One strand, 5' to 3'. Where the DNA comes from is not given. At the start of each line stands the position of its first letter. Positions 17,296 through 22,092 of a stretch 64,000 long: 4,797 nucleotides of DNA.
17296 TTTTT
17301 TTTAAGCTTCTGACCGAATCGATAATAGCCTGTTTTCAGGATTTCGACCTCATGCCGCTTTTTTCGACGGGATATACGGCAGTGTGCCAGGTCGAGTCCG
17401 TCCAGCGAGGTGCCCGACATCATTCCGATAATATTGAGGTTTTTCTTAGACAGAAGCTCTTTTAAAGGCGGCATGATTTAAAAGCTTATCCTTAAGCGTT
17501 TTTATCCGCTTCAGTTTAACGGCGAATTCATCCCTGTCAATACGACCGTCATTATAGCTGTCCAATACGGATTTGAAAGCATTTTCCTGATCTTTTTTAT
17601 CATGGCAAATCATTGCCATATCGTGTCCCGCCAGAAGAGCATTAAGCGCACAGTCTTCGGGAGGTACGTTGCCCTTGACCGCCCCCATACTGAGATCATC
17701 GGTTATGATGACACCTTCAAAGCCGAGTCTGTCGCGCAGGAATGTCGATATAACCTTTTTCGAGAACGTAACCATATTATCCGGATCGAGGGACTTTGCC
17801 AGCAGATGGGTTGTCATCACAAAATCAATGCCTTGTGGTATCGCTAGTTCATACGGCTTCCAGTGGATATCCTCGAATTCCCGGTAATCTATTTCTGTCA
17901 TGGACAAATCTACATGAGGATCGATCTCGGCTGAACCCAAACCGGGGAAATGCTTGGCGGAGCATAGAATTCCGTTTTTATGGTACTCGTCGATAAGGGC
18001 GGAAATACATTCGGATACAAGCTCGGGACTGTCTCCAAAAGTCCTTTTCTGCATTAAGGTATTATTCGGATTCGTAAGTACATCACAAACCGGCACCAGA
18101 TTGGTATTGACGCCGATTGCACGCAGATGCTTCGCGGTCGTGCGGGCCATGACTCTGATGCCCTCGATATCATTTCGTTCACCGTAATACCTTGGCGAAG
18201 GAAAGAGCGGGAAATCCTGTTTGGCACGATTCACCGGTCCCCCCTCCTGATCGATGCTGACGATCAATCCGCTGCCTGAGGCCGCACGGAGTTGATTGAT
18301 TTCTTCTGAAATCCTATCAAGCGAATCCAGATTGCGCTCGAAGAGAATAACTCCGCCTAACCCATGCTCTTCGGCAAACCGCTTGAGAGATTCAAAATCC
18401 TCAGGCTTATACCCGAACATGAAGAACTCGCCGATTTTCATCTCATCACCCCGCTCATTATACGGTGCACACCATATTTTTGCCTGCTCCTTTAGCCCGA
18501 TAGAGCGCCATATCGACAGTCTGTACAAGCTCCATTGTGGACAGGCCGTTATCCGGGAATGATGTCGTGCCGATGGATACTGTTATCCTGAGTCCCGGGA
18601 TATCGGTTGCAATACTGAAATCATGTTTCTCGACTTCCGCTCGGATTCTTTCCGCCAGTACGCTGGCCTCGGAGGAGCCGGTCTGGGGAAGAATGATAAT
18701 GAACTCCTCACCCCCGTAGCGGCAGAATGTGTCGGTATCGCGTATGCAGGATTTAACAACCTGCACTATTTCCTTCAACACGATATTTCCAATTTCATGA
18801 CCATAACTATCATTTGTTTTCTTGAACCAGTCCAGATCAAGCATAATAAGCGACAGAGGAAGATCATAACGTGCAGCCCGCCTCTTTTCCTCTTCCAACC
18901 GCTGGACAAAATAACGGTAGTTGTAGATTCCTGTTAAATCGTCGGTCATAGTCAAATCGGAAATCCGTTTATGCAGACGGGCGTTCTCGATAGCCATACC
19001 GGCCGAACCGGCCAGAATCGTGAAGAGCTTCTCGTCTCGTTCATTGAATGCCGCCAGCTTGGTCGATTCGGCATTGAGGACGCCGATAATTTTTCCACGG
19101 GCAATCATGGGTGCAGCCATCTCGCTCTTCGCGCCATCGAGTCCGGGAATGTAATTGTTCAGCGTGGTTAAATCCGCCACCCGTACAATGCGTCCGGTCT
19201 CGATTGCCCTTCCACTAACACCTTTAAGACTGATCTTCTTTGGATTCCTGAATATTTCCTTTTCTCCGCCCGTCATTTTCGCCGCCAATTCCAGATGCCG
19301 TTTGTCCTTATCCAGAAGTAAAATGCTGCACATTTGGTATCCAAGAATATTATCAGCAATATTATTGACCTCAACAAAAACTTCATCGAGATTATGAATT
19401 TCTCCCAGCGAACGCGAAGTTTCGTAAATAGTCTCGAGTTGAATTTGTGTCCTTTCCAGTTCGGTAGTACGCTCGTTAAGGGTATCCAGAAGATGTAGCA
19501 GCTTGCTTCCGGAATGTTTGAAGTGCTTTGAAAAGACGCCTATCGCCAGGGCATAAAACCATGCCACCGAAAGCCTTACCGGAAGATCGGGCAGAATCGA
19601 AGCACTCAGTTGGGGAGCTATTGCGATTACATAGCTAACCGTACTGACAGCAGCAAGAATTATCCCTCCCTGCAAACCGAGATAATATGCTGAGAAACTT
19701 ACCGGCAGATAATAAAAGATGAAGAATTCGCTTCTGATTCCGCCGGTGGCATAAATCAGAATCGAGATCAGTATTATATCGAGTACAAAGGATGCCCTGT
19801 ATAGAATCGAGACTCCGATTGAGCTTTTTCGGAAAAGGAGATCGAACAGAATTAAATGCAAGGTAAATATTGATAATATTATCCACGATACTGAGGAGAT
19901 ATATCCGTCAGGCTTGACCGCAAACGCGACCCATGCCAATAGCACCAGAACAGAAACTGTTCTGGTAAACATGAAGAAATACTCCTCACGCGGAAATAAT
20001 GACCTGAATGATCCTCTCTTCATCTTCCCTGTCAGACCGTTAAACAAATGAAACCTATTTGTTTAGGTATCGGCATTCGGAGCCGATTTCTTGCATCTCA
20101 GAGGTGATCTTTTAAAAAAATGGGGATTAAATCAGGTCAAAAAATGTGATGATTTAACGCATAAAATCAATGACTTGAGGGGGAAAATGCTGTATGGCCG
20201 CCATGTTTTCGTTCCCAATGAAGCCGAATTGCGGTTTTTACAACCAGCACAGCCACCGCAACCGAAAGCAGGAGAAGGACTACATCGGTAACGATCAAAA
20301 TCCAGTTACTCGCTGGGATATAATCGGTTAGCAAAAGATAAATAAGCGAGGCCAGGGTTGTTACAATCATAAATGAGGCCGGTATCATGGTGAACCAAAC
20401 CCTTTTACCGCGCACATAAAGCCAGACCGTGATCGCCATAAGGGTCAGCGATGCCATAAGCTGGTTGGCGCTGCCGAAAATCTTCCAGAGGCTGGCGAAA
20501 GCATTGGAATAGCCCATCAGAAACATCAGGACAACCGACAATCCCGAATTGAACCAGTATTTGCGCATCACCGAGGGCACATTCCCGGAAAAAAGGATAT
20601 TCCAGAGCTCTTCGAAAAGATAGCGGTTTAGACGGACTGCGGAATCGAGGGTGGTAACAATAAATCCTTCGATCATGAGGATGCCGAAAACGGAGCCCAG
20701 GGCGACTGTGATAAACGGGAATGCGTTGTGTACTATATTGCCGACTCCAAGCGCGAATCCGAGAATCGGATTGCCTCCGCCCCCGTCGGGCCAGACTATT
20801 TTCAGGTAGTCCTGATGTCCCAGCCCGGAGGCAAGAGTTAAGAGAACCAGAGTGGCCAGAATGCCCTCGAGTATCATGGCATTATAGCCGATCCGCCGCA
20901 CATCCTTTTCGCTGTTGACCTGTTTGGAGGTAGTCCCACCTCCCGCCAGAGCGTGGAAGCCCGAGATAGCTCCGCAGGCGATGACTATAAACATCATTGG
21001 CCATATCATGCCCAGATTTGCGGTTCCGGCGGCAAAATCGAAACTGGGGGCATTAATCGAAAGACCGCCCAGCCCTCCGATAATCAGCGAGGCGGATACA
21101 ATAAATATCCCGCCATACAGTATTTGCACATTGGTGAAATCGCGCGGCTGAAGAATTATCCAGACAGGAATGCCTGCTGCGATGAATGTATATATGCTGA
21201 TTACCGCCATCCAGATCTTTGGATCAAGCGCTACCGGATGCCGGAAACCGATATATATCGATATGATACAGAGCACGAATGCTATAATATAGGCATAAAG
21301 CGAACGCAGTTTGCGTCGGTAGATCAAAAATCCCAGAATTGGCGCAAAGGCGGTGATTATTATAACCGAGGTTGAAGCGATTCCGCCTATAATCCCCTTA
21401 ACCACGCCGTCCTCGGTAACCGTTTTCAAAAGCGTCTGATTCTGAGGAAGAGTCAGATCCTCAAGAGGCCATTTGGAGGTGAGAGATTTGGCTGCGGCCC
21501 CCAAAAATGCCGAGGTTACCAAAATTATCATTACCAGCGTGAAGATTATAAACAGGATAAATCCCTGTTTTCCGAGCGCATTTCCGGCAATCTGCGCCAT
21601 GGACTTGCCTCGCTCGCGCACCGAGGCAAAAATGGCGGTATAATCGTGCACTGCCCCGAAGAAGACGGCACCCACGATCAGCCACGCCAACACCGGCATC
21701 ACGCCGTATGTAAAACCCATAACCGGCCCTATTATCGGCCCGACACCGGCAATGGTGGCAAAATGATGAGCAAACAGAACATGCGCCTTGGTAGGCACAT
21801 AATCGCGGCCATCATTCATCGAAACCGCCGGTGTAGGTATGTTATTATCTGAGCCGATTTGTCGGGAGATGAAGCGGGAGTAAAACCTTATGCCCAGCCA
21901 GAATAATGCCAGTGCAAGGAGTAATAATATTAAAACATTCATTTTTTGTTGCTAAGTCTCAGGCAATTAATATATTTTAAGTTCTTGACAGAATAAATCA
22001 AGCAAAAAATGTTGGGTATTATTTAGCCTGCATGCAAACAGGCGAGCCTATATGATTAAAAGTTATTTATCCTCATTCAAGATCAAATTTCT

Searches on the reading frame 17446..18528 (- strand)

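Call 36: search_protein_families(library=ncbifam, proteins=[window:17446-18528:-], max_evalue=0.00001)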
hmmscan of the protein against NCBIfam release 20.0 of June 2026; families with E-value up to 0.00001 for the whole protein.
window:17446-18528:- (360 aa): 5 families
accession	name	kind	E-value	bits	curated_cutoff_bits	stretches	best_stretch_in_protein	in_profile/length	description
NF003740.0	PRK05337.1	equivalog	3.3e-52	177.7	207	1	54-358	24-328/340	beta-N-acetylhexosaminidase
NF052329.1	XyloArabinsidase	equivalog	2.6e-16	58.9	1050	1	108-343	110-338/750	beta-xylosidase/alpha-l-arabinosidase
NF052331.1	Bet13-16Glucosase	equivalog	3.2e-15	55.4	1330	1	120-349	107-333/750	exo-beta-d-1,3/1,6-glucosidase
NF041579.1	betaxyl_Flavo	equivalog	9.1e-12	43.9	1350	1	119-322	95-305/716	beta-xylosidase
NF011678.0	PRK15098.1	equivalog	4.6e-06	25.3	666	1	118-307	129-320/765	beta-glucosidase BglX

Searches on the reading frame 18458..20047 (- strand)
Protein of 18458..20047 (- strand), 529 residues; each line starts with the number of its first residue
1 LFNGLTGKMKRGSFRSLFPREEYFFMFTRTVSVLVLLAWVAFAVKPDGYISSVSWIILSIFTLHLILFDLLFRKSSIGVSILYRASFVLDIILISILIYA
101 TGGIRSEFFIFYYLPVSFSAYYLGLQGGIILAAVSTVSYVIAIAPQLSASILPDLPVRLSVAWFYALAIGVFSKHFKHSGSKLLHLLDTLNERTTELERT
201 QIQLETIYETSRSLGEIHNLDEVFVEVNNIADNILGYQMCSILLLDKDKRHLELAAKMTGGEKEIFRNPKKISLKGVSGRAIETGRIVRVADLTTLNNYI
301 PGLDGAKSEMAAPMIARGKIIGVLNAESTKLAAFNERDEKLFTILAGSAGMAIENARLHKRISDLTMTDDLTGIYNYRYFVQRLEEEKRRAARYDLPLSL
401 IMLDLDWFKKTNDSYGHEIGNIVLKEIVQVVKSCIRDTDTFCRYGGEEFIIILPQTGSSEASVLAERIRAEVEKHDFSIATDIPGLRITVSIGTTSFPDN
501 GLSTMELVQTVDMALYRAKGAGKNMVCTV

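Call 37: search_protein_families(library=ncbifam, proteins=[window:18458-20047:-], max_evalue=0.00001)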
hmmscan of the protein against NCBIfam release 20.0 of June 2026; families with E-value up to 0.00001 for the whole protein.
window:18458-20047:- (529 aa): 22 families
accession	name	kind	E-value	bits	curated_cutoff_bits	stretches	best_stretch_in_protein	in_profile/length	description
NF007135.0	PRK09581.1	equivalog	1.7e-50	172.2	474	1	364-528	290-454/457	PleD family two-component system response regulator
TIGR00254.1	GGDEF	domain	4.5e-50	169.6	37.4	1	364-526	3-164/168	diguanylate cyclase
NF041606.1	dguan_cyc_DgcA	equivalog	1.6e-46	158.8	370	1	310-527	124-337/340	diguanylate cyclase DgcA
NF038266.1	diguan_SiaD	equivalog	4.8e-45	153.9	290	1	358-525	86-251/252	biofilm regulation diguanylate cyclase SiaD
NF007380.0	PRK09894.1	equivalog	7.3e-42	143.7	256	1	365-527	128-285/296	diguanylate cyclase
NF047654.1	DiguCycDgcRLepto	equivalog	1.4e-38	132.5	500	1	356-526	123-293/295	diguanylate cyclase DgcR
NF051473.1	DigCycDgcsShew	equivalog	2.2e-37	129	400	1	351-525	120-287/291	diguanylate cyclase DgcS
NF011955.1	PRK15426.1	equivalog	6.5e-31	107.1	408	1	367-528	399-560/564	cellulose biosynthesis regulator diguanylate cyclase DgcQ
NF007423.1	PRK09966.1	equivalog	4.6e-30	104.8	325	1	352-519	229-390/390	diguanylate cyclase DgcN/YfiN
NF045675.1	PhdiestaseDibA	equivalog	1.1e-26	93.4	980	1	360-524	197-359/623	phosphodiesterase DibA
NF007474.0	PRK10060.1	equivalog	1.5e-26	92.8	782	1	350-527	220-393/663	cyclic di-GMP phosphodiesterase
NF007298.0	PRK09776.1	equivalog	2.3e-26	92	1135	1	357-526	675-842/1111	diguanylate cyclase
NF007599.0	PRK10245.1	equivalog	6.1e-25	87.5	402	1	350-525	194-366/371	diguanylate cyclase AdrA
NF047872.1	GGDEF_GdpS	equivalog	2.3e-24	86.3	400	1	358-526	179-347/355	GGDEF domain-containing protein GdpS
NF040885.1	diguan_DgcJ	equivalog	2.7e-23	82.6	500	1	355-521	330-488/493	diguanylate cyclase DgcJ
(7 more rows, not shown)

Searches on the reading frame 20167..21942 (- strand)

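Call 37: search_protein_families(library=ncbifam, proteins=[window:20167-21942:-], max_evalue=0.00001)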
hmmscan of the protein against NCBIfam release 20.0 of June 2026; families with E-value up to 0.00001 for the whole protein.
window:20167-21942:- (591 aa): 1 family
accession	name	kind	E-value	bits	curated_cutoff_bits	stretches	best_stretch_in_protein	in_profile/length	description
NF011590.0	PRK15015.1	equivalog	5.1e-57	193.8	1188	2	2-369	33-381/701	pyruvate/proton symporter CstA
